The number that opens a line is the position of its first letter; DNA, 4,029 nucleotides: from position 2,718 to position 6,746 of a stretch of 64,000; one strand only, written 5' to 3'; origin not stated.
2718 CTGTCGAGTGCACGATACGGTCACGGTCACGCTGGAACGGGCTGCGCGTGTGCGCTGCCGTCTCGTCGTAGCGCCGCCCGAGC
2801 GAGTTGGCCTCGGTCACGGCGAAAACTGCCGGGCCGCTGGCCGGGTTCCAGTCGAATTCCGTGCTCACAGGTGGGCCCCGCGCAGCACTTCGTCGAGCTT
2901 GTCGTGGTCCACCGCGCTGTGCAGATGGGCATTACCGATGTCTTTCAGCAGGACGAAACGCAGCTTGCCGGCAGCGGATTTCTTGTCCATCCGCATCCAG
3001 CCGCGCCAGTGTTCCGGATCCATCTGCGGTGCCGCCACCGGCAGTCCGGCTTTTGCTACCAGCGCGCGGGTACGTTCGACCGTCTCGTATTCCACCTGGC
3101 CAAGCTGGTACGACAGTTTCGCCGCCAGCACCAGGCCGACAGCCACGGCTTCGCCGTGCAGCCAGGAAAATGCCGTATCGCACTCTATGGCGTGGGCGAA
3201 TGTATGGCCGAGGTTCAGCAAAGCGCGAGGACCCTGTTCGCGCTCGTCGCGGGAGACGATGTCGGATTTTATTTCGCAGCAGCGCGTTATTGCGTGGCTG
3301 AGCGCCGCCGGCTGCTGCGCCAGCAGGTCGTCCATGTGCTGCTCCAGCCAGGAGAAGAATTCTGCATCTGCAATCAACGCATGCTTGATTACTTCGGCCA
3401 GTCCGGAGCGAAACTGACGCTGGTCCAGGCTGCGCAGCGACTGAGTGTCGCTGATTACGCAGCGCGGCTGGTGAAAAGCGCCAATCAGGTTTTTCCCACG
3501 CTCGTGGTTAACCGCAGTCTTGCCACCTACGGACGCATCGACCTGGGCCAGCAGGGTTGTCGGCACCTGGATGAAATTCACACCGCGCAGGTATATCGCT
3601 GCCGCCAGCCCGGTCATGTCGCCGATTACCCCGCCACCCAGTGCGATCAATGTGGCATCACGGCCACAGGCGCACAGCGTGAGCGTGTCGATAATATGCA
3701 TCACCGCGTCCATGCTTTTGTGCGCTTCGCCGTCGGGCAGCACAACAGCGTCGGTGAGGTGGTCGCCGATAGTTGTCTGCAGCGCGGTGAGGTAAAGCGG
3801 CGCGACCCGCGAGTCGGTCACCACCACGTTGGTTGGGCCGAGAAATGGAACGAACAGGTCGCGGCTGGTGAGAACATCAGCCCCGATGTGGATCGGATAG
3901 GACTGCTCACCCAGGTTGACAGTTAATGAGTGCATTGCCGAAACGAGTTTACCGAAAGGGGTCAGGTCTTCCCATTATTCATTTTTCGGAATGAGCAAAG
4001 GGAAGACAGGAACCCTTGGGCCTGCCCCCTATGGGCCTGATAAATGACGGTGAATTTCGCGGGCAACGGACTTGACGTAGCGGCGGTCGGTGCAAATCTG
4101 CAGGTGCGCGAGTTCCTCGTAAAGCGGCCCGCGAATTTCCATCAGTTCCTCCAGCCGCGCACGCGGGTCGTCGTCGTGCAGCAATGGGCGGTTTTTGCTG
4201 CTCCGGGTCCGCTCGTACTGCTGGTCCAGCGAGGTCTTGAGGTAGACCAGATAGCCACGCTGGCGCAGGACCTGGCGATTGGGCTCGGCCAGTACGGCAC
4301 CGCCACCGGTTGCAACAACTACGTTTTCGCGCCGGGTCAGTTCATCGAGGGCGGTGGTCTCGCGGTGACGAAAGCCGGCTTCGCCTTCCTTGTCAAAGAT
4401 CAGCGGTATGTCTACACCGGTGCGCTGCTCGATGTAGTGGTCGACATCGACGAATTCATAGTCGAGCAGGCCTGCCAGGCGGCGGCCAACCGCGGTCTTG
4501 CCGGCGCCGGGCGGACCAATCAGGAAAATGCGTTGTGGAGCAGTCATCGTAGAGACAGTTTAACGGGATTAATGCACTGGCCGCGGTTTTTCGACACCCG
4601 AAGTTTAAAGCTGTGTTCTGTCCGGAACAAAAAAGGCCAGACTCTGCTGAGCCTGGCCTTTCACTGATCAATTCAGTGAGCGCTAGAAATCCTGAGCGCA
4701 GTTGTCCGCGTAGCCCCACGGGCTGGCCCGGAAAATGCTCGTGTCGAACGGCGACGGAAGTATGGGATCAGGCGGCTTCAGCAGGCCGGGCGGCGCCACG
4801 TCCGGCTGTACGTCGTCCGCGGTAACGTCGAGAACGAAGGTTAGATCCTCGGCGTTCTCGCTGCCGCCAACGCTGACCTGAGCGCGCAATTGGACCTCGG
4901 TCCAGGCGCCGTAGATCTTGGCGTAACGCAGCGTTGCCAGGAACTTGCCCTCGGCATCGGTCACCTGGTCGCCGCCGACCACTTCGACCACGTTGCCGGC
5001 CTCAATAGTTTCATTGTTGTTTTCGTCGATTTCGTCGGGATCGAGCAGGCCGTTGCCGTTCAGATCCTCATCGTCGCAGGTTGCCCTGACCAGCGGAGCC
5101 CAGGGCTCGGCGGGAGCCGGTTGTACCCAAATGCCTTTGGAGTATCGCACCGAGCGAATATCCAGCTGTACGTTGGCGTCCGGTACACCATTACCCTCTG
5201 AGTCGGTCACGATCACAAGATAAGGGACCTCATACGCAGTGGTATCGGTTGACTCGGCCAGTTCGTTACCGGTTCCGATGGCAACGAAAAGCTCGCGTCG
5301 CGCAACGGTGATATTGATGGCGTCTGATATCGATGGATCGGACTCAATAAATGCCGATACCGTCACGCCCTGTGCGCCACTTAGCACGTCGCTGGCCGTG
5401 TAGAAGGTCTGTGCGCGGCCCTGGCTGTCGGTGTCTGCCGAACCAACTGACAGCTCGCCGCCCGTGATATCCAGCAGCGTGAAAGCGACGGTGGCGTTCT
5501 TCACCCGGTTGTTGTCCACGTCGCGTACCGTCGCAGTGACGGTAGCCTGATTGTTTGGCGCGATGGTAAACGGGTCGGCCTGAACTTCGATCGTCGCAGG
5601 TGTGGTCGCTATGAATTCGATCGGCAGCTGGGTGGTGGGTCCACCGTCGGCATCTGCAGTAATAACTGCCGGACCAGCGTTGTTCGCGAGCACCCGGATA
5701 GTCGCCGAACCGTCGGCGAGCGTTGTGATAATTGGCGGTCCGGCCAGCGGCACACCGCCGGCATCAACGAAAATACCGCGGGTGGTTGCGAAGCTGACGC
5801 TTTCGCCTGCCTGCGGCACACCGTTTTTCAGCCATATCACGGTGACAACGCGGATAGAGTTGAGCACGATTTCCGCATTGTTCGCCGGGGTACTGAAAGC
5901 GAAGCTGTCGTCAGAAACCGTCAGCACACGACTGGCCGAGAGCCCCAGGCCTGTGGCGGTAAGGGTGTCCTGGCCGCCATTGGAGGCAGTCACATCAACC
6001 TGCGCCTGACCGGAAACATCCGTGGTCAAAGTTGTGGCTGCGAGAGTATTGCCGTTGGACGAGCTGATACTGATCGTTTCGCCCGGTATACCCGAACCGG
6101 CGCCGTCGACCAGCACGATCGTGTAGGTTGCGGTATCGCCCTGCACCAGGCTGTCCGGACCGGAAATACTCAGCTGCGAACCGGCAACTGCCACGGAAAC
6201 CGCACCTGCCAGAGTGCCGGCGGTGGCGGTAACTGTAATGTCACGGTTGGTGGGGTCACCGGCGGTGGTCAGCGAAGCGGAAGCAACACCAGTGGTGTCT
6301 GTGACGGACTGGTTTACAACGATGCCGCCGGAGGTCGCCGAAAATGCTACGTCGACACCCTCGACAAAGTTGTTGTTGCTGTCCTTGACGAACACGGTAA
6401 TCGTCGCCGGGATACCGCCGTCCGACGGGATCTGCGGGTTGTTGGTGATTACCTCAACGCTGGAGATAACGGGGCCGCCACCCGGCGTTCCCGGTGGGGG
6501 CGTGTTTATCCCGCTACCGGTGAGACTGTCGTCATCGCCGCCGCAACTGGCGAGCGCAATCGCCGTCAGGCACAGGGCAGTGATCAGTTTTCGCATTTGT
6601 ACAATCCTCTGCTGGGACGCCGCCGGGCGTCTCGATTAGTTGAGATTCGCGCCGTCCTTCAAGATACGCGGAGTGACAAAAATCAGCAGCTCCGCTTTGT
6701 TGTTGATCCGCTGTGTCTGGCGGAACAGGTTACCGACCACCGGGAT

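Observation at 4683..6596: Five-Ig-domain lipoprotein as the terminal gene of the pilMNOPQ operon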

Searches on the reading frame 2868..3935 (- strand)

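Call 4: search_protein_families(library=pfam, proteins=[window:2868-3935:-], max_evalue=0.01)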
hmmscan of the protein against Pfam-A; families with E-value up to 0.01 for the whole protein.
window:2868-3935:- (356 aa): 3 families
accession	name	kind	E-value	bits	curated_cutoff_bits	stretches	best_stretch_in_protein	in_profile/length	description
PF24621.2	DHQS_C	-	5.9e-51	172.6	27.6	1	178-320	1-144/144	3-dehydroquinate synthase C-terminal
PF01761.26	DHQ_synthase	-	9.3e-47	157.9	24.2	1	64-176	2-114/115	3-dehydroquinate synthase N-terminal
PF13685.12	Fe-ADH_2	-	3.8e-05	24.2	28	1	36-165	22-143/149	Iron-containing alcohol dehydrogenase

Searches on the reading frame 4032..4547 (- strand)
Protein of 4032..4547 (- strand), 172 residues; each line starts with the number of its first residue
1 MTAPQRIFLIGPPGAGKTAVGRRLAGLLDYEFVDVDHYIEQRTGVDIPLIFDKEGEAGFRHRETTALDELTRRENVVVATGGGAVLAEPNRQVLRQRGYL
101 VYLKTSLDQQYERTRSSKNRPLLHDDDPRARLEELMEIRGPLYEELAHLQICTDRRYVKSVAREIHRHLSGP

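Call 4: search_protein_families(library=pfam, proteins=[window:4032-4547:-], max_evalue=0.01)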
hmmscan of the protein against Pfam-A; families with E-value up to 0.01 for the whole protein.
window:4032-4547:- (172 aa): 9 families
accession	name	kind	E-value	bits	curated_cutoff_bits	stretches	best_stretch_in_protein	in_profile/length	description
PF01202.28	SKI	-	6.2e-51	173.1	22.1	1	13-169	1-158/159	Shikimate kinase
PF13671.12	AAA_33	-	1.7e-07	32.1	27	1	7-120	2-121/143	AAA domain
PF13238.12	AAA_18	-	8.2e-07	30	29.4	1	7-119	1-113/128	AAA domain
PF13189.12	Cytidylate_kin2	-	0.00056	20.6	28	0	13-36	8-31/176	Cytidylate kinase-like family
PF13521.12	AAA_28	-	0.00067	20.3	27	1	6-33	1-28/164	AAA domain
PF07728.20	AAA_5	-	0.00091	19.7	22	1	7-31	2-27/139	AAA domain (dynein-related subfamily)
PF00004.35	AAA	-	0.0012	19.7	21.2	1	7-36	1-30/131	ATPase family associated with various cellular activities (AAA)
PF13401.12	AAA_22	-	0.0026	18.5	27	1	7-33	8-37/130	AAA domain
PF01078.27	Mg_chelatase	-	0.0058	16.5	20.3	1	6-28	24-46/207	Magnesium chelatase, subunit ChlI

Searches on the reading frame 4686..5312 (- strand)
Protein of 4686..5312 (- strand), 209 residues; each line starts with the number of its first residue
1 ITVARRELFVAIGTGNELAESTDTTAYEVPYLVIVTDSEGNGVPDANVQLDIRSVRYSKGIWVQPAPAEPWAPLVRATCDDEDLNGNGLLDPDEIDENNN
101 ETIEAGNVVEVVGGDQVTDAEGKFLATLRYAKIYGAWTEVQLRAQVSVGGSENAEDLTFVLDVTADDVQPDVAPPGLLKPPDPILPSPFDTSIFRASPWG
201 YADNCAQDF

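Call 27: search_protein_representatives(protein=window:4686-5312:-)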
Query: 209 residues. Proteins with E-value up to 0.001 (for the whole library): 1400; up to 1e-10: 778; up to 1e-30: 19. The best 150 are listed.
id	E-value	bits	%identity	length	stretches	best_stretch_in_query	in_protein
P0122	1.1e-101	355.3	78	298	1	1-207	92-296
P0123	3.9e-84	298.0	43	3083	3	1-180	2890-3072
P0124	5.6e-54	199.4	42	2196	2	2-181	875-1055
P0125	2.8e-52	193.9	31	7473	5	10-198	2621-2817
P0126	1.6e-49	184.8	58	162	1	35-193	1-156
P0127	4.3e-45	170.4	39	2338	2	1-180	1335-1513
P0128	5.8e-39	150.4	43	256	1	1-206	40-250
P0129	2.0e-36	142.1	43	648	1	1-208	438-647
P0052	2.3e-36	141.9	51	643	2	1-94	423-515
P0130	2.7e-34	135.1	44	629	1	1-180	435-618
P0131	2.7e-34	135.1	46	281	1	1-180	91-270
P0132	1.2e-33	133.0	41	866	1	1-207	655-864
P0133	1.7e-32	129.2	41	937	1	1-178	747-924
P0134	7.9e-32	127.1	37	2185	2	1-180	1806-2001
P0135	1.5e-31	126.2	42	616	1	1-180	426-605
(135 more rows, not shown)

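Call 28: search_protein_families(library=pfam, proteins=[P0123, P0124], max_evalue=1)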
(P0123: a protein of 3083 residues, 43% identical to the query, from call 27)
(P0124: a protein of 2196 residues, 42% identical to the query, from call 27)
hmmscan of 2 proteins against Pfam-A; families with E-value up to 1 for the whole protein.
P0123 (3083 aa): 10 families
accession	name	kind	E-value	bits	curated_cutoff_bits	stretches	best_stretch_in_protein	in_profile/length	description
PF02369.22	Big_1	-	1.3e-220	714.8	34.9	26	656-745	2-93/93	Bacterial Ig-like domain (group 1)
PF09134.16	Invasin_D3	-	1.3e-120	394.8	33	19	657-747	6-98/98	Invasin, domain 3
PF13620.12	CarboxypepD_reg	-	1.5e-29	102.6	32.3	9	480-558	2-78/82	Carboxypeptidase regulatory-like domain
PF18252.6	Cu_bind_CorA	-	5.7e-10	39.6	27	2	531-599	57-128/184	Copper(I)-binding protein CorA-like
PF16640.11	Big_3_5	-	3.6e-07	31.1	35.5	7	364-440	1-68/88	Bacterial Ig-like domain (group 3)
PF17789.7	MG4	-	4.5e-07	30.4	24.7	2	1883-1949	19-84/95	Macroglobulin domain MG4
PF01835.25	MG2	-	8.6e-07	29.7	32.8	0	1166-1210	19-63/96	MG2 domain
PF24025.1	Ig_DR_A0283-like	-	0.015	16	27.1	0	1281-1335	8-56/102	DR_A0283-like, Ig-like domain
PF00630.25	Filamin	-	0.02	16.1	26.9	0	1949-2028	6-79/93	Filamin/ABP280 repeat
PF18565.7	Glyco_hydro2_C5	-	0.048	14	32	0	166-208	3-47/103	Glycoside hydrolase family 2 C-terminal domain 5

P0124 (2196 aa): 9 families
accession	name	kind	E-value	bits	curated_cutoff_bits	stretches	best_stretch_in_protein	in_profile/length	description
PF02369.22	Big_1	-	9.4e-125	407.5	34.9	15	1175-1263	3-92/93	Bacterial Ig-like domain (group 1)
PF09134.16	Invasin_D3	-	2.8e-69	230.2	33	12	1176-1264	7-96/98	Invasin, domain 3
PF01835.25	MG2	-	2.8e-20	72.9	32.8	1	783-845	4-66/96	MG2 domain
PF17789.7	MG4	-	5.4e-20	71.9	24.7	4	173-223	17-60/95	Macroglobulin domain MG4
PF00775.27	Dioxygenase_C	-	1.2e-05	25.3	27.3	0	362-403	18-58/182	Dioxygenase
PF16583.11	ZirS_C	-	0.0038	17.3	26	1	1791-1830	49-88/145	Zinc-regulated secreted antivirulence protein C-terminal domain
PF18565.7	Glyco_hydro2_C5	-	0.0079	16.5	32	0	1274-1361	1-98/103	Glycoside hydrolase family 2 C-terminal domain 5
PF13584.12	BatD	-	0.056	14.5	24.1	0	2104-2145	2-41/92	BatD DUF11 like domain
PF00207.28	A2M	-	0.058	13.7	21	1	1362-1401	44-83/92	Alpha-2-macroglobulin family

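Call 48: predict_structure(alignment_id=A2)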
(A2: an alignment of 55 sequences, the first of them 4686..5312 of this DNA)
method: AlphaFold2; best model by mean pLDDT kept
length: 209 residues; sequences in the alignment: 55
mean_pLDDT: 89.8   pTM: 0.85
mean pLDDT of the five models: 89.8, 88.7, 88.3, 88.0, 87.2
residues with pLDDT >= 90: 142; 70-90: 51; 50-70: 13; < 50: 3
segments of 3 or more residues with pLDDT < 50: 1-3
pLDDT, mean of each block of 10 residues (from residue 1): 66 88 93 95 96 95 92 95 89 87 88 96 97 97 93 94 96 90 66 85 86
secondary structure, 60 per line:
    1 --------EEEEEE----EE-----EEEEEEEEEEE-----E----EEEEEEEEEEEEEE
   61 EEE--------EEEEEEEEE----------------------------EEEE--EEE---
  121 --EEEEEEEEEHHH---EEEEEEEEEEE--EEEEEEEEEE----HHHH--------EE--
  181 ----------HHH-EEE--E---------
elements in order: E9-14 E26-36 E47-63 E72-80 E109-112 E115-117 E123-131 E138-148 E151-160 H165-168 E195-197

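Call 52: fold_search(model_id=the predicted structure, library=pdb)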
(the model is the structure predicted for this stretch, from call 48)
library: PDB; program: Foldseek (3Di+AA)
matches with E <= 10: 1631; with E <= 0.001: 4
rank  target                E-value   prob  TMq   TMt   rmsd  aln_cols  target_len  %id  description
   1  7wwn                  3.0e-04  0.99  0.28  0.34  15.5       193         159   12  Structure of hypothetical protein TTHA1873 from Thermus thermophilus with Potassium mercuric iodide (released 2022-04-06)
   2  3mnm_C                6.4e-04  1.00  0.27  0.43   8.7       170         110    9  Crystal structure of GAE domain of GGA2p from Saccharomyces cerevisiae (released 2010-09-08)
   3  7wwo_A                7.1e-04  0.99  0.29  0.36  15.9       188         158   11  Dimer form of hypothetical protein TTHA1873 from Thermus thermophilus (released 2022-03-09)
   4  7wrk                  7.1e-04  0.98  0.27  0.33  15.9       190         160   12  Structure of hypothetical protein TTHA1873 from Thermus thermophilus (released 2022-03-09)
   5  6qyc_B                1.2e-03  0.95  0.23  0.10  10.0       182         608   12  Crystal structure of MtrC from Shewanella baltica OS185 (released 2020-04-22)
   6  8k2g_A                1.2e-03  0.93  0.26  0.13  15.5       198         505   10  Crystal structure of Group 1 Oligosaccharide-releasing beta-N-acetylgalactosaminidase NgaCa from Cohnella abietis, apo (released 2024-04-24)
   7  6qyc_A                2.0e-03  0.94  0.24  0.10   9.9       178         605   13  Crystal structure of MtrC from Shewanella baltica OS185 (released 2020-04-22)
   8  5cn2_B                2.1e-03  0.99  0.28  0.44   6.0       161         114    9  Crystal structure of yeast GGA1_GAE domain-C2221 (released 2016-07-20)
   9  6fvi                  2.3e-03  1.00  0.35  0.48   6.8       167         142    8  ASH / PapD-like domain of human CEP192 (PapD-like domain 7) (released 2019-03-20)
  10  5cn1_A                2.3e-03  0.99  0.28  0.44   9.8       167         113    9  Crystal structure of yeast GGA1_GAE domain-P21 (released 2016-07-20)
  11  5cn2_A                2.8e-03  0.97  0.26  0.39  10.1       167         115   11  Crystal structure of yeast GGA1_GAE domain-C2221 (released 2016-07-20)
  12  5n40                  3.1e-03  1.00  0.38  0.24   6.3       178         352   12  Structure of Yersinia pseudotuberculosis adhesin InvE (released 2017-04-12)
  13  3mnm_A                3.3e-03  0.98  0.26  0.42   8.9       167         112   10  Crystal structure of GAE domain of GGA2p from Saccharomyces cerevisiae (released 2010-09-08)
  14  8k2f                  3.3e-03  0.90  0.27  0.13  15.3       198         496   10  Crystal structure of Group 1 oligosaccharide-releasing beta-N-acetylgalactosaminidase NgaCa from Cohnella abietis, apo 1 (released 2024-04-24)
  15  6rpt_A                3.9e-03  1.00  0.31  0.53   8.7       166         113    9  Structure of tick complement inhibitor CirpT1 complexed with macroglobubulin domain 4 of human complement C5 (released 2020-01-08)
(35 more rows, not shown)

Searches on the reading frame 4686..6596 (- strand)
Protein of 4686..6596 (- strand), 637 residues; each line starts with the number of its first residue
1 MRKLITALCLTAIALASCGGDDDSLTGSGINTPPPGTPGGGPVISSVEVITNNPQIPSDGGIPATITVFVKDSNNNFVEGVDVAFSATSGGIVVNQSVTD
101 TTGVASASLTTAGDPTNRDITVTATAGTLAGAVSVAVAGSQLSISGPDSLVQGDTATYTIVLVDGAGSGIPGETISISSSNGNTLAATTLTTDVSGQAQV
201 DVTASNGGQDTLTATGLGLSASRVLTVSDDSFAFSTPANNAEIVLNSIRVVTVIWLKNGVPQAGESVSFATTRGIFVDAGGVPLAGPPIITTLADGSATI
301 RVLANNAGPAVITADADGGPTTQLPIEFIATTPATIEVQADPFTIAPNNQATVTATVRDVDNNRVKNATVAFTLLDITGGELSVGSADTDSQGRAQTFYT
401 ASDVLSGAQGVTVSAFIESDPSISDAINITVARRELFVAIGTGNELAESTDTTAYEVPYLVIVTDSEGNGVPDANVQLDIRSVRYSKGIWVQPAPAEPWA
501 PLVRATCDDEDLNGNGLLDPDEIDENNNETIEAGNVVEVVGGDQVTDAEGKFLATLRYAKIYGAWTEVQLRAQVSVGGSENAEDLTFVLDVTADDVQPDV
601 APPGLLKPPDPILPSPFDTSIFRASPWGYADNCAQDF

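Call 4: search_protein_families(library=pfam, proteins=[window:4686-6596:-], max_evalue=0.01)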
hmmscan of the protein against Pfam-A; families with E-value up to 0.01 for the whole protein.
window:4686-6596:- (637 aa): 5 families
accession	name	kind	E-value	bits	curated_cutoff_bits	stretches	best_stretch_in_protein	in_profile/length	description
PF02369.22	Big_1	-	7e-34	116.2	34.9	3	49-135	4-90/93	Bacterial Ig-like domain (group 1)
PF09134.16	Invasin_D3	-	1.2e-11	45.4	33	2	51-127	9-84/98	Invasin, domain 3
PF17789.7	MG4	-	2.5e-07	31.3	24.7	1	61-125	13-76/95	Macroglobulin domain MG4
PF13620.12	CarboxypepD_reg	-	9.7e-06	26.3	32.3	0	163-229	7-71/82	Carboxypeptidase regulatory-like domain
PF01835.25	MG2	-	9.3e-05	23.2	32.8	0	153-204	14-67/96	MG2 domain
